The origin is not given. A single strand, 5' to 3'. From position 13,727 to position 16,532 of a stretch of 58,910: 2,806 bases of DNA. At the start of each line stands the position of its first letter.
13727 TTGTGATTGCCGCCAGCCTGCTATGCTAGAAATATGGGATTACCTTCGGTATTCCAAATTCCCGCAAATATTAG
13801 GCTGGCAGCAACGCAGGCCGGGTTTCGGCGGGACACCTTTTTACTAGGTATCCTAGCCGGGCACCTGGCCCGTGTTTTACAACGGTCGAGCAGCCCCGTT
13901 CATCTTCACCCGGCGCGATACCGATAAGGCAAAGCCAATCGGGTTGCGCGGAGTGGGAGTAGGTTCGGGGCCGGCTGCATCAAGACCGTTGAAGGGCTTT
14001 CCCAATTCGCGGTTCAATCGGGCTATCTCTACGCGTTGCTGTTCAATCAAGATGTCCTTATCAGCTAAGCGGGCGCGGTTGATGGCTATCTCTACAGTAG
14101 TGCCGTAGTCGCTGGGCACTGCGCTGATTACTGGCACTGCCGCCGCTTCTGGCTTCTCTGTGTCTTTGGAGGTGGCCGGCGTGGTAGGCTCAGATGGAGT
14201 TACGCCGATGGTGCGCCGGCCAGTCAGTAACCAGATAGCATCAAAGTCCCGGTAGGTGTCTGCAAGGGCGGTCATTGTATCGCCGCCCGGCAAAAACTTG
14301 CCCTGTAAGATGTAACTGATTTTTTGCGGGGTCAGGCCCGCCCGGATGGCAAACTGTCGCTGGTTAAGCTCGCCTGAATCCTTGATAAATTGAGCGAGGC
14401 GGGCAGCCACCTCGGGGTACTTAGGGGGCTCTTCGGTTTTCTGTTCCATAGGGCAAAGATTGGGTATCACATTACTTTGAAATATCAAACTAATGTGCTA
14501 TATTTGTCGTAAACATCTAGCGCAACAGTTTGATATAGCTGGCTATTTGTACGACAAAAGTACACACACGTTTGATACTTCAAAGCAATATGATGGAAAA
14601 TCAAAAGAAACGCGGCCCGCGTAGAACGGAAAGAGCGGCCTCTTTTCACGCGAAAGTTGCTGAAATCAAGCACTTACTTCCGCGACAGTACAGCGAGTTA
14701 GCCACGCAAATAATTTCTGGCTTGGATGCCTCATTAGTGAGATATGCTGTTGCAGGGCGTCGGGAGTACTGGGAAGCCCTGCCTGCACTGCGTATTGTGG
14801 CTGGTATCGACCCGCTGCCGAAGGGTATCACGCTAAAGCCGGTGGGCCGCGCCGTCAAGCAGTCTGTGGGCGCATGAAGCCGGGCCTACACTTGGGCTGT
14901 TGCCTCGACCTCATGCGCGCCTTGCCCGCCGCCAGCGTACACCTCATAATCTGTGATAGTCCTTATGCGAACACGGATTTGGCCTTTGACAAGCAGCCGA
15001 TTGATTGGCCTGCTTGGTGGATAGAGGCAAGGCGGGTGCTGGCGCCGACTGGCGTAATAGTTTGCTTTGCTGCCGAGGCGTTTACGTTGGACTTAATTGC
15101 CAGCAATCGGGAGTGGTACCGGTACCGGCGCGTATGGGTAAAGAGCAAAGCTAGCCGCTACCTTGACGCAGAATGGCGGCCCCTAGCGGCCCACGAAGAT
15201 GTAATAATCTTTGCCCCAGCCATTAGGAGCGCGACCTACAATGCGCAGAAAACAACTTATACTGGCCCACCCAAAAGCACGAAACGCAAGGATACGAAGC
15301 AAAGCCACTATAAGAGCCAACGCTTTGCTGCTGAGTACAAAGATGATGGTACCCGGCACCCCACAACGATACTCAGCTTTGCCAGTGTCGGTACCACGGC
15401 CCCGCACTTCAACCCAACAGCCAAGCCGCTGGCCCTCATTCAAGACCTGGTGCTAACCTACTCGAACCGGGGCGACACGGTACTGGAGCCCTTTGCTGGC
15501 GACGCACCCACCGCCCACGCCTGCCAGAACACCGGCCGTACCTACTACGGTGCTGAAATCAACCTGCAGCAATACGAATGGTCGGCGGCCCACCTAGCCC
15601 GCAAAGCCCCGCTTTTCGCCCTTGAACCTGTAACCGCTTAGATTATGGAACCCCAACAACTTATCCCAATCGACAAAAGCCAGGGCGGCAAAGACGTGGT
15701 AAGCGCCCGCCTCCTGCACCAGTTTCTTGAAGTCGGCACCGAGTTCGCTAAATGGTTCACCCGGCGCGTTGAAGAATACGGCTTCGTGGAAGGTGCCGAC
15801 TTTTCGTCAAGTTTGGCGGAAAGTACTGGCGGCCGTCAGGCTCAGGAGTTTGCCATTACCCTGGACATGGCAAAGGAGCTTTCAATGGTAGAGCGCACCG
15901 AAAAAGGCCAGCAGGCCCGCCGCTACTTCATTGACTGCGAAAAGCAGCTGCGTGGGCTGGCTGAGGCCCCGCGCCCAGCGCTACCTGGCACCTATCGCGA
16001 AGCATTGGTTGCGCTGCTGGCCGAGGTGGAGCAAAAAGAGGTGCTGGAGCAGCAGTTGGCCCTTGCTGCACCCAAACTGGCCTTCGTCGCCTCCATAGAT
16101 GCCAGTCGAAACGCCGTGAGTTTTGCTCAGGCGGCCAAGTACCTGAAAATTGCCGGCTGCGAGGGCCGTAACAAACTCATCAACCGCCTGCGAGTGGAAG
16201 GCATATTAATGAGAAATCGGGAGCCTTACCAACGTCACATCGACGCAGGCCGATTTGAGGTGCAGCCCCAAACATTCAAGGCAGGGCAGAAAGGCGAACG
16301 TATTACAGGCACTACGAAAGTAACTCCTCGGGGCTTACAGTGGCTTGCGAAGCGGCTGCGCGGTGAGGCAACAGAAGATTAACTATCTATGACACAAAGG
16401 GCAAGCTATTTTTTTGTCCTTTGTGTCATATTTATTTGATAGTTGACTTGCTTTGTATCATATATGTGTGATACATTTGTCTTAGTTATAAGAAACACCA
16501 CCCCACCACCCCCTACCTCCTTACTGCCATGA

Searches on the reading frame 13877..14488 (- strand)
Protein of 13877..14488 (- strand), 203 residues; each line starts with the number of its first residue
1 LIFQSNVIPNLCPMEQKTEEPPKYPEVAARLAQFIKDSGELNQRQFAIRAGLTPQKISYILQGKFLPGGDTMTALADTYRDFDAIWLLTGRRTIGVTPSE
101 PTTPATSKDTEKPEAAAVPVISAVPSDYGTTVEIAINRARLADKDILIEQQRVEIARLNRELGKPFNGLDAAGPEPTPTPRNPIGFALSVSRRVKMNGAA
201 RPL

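Call 47: search_protein_families(library=pfam, proteins=[window:13877-14488:-], max_evalue=0.001)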
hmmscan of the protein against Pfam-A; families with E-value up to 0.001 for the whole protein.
window:13877-14488:- (203 aa): 1 family
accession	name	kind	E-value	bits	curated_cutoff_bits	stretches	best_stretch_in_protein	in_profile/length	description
PF13560.12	HTH_31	-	5.5e-05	23.8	27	1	27-80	2-55/64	Helix-turn-helix domain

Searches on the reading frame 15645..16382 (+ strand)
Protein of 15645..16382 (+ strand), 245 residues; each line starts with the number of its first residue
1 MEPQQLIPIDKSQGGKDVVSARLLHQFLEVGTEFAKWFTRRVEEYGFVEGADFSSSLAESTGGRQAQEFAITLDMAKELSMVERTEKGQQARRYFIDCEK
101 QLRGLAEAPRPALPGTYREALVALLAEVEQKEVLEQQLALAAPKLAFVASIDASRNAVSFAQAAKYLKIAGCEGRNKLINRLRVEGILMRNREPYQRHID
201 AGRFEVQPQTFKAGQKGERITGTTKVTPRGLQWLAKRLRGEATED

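Call 47: search_protein_families(library=pfam, proteins=[window:15645-16382:+], max_evalue=0.001)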
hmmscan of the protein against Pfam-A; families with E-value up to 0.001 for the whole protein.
window:15645-16382:+ (245 aa): 2 families
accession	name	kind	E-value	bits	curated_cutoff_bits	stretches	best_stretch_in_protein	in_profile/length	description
PF08346.17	AntA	-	1.3e-25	90.2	27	1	19-85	1-68/68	AntA/AntB antirepressor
PF03374.19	ANT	-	4.7e-22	78.8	25.3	1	135-239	1-106/108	Phage antirepressor protein KilAC domain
